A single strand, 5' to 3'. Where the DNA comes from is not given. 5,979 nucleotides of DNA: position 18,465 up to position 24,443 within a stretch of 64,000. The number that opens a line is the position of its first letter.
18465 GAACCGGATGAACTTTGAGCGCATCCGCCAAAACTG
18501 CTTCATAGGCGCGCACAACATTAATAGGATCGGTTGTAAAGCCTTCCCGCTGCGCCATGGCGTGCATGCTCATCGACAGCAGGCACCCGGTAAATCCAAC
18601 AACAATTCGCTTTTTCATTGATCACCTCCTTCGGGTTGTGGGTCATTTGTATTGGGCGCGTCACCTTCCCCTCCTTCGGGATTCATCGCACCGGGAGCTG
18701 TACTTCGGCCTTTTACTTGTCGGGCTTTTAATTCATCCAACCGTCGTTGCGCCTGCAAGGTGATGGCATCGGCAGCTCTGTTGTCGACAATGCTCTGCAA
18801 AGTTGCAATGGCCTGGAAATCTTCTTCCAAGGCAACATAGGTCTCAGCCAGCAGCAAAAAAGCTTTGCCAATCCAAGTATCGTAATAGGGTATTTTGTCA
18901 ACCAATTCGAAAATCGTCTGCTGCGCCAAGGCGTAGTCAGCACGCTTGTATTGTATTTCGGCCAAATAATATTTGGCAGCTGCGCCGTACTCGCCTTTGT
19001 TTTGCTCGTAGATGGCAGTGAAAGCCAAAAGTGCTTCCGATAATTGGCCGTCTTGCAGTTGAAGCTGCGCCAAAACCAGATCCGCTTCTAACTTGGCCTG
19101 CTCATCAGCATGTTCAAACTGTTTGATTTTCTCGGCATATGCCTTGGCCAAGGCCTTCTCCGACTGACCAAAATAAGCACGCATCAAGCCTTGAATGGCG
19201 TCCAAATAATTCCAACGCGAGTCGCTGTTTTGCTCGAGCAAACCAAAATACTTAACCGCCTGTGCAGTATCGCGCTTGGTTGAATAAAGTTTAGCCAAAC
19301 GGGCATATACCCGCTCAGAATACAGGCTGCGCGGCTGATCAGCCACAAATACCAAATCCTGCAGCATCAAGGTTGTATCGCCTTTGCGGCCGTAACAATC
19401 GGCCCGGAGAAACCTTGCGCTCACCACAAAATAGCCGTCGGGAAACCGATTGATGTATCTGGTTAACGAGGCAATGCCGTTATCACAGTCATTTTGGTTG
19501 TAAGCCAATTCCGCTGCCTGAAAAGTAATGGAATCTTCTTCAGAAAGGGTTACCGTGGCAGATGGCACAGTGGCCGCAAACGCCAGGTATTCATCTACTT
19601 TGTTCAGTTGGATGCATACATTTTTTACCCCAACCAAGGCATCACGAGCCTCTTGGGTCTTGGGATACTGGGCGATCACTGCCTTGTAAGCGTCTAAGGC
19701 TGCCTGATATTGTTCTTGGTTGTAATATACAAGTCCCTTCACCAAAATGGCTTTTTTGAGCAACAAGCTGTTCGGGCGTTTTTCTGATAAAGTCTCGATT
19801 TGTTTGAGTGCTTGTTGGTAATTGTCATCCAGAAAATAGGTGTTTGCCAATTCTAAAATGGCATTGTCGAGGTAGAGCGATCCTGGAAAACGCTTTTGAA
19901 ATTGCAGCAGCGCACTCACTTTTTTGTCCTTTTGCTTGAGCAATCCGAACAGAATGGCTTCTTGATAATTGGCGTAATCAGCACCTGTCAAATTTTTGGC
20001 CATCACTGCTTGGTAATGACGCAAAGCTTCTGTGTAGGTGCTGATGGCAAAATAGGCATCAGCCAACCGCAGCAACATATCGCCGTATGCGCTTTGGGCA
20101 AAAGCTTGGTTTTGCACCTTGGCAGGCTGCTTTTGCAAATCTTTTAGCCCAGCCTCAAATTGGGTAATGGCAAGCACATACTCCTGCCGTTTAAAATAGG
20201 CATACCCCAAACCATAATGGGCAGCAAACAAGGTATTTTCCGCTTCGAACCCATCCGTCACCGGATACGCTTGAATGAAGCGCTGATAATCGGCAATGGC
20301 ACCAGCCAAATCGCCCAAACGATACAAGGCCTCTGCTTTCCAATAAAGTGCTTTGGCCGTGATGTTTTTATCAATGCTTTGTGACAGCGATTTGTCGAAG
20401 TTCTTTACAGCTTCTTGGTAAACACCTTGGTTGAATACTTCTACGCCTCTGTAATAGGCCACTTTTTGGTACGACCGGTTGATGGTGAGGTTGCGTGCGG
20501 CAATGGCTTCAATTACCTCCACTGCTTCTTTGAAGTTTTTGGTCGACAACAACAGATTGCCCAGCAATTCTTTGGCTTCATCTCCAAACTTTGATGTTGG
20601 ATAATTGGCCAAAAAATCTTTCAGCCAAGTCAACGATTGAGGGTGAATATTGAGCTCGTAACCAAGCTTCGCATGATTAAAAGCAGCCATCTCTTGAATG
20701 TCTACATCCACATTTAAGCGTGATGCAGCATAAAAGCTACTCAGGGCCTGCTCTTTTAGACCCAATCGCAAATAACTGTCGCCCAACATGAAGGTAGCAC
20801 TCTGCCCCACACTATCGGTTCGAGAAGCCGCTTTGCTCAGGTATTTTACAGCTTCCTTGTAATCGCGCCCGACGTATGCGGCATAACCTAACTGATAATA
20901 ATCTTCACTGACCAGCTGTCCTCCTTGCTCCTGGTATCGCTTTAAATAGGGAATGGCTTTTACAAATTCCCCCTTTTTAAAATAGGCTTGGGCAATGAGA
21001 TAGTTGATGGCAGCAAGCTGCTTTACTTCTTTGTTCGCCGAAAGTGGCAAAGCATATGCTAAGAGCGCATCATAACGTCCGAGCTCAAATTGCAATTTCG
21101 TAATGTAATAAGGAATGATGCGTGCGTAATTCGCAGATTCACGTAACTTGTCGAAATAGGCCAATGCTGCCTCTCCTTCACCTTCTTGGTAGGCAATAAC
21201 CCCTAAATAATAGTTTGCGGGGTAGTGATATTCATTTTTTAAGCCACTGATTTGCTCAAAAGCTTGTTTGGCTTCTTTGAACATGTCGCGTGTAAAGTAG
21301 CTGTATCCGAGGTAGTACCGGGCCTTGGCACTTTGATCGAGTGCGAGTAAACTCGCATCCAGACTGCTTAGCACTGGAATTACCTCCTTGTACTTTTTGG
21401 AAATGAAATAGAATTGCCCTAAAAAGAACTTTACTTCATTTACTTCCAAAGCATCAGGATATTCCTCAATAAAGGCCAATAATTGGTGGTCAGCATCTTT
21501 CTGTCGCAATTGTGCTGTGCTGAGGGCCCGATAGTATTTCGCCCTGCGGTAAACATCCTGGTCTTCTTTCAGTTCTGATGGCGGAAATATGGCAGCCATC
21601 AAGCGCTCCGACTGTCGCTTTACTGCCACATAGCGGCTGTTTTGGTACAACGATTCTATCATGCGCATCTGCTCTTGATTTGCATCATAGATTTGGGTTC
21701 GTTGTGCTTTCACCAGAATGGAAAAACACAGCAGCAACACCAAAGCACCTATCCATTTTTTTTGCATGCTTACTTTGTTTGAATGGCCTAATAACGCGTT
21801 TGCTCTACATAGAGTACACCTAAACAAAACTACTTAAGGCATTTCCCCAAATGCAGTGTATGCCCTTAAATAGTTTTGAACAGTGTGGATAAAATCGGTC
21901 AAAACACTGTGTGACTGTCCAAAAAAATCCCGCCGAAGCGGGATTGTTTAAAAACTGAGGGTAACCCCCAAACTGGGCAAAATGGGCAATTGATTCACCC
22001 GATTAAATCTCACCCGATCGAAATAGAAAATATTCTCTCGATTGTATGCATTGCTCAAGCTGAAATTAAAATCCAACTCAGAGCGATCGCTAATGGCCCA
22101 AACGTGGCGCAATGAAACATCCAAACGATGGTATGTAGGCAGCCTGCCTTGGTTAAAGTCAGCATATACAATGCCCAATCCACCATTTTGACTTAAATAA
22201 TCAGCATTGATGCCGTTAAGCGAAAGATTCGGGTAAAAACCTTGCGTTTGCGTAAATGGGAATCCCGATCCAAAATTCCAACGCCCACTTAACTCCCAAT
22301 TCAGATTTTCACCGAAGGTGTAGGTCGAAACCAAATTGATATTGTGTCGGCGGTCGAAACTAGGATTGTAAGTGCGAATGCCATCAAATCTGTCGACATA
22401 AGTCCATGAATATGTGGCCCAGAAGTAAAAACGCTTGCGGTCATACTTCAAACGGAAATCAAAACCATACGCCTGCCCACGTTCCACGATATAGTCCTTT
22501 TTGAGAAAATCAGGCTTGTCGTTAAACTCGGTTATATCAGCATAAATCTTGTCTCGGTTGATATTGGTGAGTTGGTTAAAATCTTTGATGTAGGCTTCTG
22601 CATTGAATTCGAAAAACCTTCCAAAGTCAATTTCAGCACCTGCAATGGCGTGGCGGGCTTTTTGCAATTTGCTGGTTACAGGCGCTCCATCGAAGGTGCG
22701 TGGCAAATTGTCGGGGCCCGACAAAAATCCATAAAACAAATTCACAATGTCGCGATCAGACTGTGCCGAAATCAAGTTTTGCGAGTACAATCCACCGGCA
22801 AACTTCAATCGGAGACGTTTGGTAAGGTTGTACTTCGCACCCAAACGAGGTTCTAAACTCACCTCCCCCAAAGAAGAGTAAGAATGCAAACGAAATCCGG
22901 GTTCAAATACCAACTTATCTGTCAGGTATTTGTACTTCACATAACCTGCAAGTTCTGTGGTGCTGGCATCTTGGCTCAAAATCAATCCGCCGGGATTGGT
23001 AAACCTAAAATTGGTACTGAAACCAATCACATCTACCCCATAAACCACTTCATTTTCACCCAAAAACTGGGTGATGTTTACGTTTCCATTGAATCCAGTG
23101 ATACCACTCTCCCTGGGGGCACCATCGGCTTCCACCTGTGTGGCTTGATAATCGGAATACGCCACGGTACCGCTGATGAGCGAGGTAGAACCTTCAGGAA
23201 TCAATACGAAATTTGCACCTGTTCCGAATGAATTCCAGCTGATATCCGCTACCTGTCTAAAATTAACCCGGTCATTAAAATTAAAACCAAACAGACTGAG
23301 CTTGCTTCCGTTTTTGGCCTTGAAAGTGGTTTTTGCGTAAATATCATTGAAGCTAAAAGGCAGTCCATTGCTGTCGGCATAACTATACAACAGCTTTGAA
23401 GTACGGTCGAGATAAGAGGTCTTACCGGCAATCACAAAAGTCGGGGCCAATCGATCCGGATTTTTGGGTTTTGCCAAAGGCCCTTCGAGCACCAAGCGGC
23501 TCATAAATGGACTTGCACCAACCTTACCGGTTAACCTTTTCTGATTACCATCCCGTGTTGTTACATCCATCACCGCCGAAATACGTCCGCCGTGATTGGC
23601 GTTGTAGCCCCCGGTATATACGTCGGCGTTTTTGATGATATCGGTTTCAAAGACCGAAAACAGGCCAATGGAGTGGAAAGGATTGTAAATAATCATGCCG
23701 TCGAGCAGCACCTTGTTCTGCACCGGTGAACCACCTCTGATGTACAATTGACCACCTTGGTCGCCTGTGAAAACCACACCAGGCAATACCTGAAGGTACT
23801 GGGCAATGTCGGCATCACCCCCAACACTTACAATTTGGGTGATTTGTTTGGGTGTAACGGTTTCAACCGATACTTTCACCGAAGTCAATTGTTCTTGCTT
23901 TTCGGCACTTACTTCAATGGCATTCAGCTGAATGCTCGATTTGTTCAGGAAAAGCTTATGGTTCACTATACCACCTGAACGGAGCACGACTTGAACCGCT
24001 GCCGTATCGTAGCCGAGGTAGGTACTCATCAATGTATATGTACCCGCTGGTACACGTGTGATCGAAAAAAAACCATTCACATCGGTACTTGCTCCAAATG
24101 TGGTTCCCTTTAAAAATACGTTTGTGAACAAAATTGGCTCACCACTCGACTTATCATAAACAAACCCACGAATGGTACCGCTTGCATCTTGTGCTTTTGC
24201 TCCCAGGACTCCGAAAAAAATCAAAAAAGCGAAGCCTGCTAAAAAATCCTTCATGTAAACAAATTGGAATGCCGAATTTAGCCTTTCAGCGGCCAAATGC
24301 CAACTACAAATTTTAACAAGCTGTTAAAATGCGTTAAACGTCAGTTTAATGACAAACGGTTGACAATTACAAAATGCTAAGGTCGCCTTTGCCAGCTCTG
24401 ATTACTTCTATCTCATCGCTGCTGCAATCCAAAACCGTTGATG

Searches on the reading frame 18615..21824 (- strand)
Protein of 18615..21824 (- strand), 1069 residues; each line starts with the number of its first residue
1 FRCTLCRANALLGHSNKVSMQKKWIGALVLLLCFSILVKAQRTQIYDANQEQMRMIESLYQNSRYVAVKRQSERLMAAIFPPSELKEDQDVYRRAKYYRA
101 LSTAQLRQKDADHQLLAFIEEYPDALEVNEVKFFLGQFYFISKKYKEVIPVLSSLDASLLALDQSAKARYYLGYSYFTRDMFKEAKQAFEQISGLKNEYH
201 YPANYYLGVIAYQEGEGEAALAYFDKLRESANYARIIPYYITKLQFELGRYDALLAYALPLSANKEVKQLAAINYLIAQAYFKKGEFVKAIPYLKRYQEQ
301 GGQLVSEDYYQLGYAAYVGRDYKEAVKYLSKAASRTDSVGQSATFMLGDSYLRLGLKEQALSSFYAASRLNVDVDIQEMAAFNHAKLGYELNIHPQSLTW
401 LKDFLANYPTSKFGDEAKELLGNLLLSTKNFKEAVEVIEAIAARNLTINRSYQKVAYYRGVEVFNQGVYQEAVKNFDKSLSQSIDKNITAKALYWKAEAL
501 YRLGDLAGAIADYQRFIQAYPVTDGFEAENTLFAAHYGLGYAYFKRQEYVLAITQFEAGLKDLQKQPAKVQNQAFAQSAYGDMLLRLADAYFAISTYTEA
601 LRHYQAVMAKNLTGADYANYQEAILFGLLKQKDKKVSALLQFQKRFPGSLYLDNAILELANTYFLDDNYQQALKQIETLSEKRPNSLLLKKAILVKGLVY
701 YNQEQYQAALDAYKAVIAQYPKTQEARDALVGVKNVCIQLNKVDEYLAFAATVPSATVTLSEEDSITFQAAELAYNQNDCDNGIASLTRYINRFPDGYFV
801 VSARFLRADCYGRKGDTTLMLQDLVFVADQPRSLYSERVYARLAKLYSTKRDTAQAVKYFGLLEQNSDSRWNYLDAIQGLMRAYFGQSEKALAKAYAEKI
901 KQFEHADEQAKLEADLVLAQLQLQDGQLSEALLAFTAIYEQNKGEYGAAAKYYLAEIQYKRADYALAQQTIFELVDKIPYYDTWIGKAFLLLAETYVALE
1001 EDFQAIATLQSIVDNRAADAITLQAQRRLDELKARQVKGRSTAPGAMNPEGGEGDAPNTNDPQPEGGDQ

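Call 74: search_protein_families(library=ncbifam, proteins=[window:18615-21824:-], max_evalue=0.00001)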
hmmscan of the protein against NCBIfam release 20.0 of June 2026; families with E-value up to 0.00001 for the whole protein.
window:18615-21824:- (1069 aa): 8 families
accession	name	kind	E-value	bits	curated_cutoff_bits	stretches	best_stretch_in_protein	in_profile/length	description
TIGR02795.1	tol_pal_ybgF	equivalog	3.5e-46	156.7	90.1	3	627-729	11-115/119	tol-pal system protein YbgF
NF052312.1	T9SS_PorW_SprE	equivalog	3.8e-22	78.7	250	0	305-480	178-355/716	type IX secretion system periplasmic lipoprotein PorW/SprE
TIGR03302.1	OM_YfiO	subfamily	1.4e-15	57.5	81.4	2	453-522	33-102/239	outer membrane protein assembly factor BamD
NF047507.1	TPR_BatC_Lepto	exception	1.8e-09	37.4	175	0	453-521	58-127/214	TPR repeat-containing protein BatC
NF008068.0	PRK10803.1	equivalog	2.6e-09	37.4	383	0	605-729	131-256/263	cell division protein CpoB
NF008757.0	PRK11788.1-5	equivalog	1.1e-07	31.3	363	0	160-407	101-346/388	lipopolysaccharide assembly protein LapB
NF052415.1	T3SS_chap_SctY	equivalog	5.4e-07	30.1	70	0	419-518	10-105/106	type III secretion apparatus assembly chaperone SctY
NF008753.0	PRK11788.1-1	equivalog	5.3e-06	25.8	395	1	118-350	58-291/389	lipopolysaccharide assembly protein LapB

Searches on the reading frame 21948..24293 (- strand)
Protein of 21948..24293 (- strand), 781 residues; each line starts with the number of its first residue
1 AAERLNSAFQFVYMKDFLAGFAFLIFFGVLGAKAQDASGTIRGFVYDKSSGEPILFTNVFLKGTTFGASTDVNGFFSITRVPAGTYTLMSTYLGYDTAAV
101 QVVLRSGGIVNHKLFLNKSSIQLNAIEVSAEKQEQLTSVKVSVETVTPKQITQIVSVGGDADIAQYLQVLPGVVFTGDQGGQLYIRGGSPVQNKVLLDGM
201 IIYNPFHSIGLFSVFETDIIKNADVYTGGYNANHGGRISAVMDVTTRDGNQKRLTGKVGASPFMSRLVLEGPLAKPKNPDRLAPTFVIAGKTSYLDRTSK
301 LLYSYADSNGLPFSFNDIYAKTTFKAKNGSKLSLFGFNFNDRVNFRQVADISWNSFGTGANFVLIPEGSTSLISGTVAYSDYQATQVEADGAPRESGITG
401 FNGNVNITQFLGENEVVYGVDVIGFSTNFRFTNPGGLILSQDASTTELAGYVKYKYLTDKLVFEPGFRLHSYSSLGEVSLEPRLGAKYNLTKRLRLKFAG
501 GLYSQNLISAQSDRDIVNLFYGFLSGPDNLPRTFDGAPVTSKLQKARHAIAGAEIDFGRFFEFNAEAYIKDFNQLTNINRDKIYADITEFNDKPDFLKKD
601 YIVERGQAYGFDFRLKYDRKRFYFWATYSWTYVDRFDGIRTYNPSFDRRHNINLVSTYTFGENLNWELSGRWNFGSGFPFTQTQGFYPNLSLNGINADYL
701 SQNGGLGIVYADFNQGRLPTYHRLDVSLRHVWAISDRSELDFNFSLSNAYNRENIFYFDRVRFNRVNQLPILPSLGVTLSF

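Call 74: search_protein_families(library=ncbifam, proteins=[window:21948-24293:-], max_evalue=0.00001)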
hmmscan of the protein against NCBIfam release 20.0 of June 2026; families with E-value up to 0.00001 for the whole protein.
window:21948-24293:- (781 aa): 2 families
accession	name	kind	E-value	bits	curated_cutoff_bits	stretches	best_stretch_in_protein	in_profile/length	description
TIGR04056.1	OMP_RagA_SusC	subfamily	4.9e-13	48.3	368.25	1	40-223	2-184/981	SusC/RagA family TonB-linked outer membrane protein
NF052345.1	S_layer_anammox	exception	1.3e-10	39.4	1400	1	34-161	1308-1438/1596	Kustd1514 family S-layer glycoprotein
